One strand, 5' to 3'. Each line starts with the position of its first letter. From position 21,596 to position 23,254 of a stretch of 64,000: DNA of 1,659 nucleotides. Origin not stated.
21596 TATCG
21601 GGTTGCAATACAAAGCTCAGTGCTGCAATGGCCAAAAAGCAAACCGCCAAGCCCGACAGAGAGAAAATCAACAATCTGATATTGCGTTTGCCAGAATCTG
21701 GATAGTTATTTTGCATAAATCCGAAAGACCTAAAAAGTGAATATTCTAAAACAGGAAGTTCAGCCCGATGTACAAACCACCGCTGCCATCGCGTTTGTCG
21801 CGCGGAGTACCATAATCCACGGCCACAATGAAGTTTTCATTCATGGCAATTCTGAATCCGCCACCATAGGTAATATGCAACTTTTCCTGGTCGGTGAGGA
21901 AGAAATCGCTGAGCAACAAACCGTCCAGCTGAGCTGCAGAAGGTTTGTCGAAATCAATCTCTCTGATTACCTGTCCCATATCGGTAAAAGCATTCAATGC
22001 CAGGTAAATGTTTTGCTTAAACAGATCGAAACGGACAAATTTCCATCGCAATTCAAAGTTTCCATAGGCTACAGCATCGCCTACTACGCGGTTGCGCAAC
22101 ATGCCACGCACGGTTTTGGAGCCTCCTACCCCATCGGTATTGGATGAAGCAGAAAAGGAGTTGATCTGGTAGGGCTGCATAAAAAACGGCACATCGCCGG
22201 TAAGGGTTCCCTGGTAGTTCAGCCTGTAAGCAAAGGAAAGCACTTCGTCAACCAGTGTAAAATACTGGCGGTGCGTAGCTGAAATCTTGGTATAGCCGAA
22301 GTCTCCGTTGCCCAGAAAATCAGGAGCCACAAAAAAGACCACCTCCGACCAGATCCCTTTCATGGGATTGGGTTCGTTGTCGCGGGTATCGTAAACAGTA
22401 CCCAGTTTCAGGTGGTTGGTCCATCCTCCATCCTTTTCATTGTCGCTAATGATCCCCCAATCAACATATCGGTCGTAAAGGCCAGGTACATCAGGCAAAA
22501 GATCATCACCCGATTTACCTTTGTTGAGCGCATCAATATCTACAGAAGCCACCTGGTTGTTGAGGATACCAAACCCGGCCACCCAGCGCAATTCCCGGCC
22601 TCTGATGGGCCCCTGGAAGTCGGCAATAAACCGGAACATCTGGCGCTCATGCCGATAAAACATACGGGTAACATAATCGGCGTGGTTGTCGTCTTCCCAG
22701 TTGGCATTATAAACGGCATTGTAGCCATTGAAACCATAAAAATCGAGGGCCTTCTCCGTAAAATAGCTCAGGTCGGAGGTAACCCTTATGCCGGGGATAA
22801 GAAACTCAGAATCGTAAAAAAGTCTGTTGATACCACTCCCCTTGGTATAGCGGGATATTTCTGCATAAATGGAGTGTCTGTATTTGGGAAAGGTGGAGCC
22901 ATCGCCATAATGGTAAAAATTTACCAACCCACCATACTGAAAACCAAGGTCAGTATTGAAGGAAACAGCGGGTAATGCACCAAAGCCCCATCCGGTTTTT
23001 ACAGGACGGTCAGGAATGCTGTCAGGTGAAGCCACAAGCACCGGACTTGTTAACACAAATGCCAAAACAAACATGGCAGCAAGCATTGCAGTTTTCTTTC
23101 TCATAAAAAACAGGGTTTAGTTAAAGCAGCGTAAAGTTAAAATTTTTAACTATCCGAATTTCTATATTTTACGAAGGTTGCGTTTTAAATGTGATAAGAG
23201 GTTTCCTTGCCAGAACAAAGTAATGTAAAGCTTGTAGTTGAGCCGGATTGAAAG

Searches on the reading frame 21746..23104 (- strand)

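Call 28: search_protein_families(library=ncbifam, proteins=[window:21746-23104:-], max_evalue=0.00001)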
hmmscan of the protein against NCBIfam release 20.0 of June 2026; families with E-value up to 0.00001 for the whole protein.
window:21746-23104:- (452 aa): 2 families
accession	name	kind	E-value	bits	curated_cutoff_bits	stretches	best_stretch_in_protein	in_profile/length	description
NF047779.1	Omp85_fam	subfamily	1.2e-114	384.1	200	1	36-452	2-423/423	Omp85 family outer membrane protein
TIGR03303.1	OM_YaeT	equivalog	3.6e-08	32.2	297.15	1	227-383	531-684/741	outer membrane protein assembly factor BamA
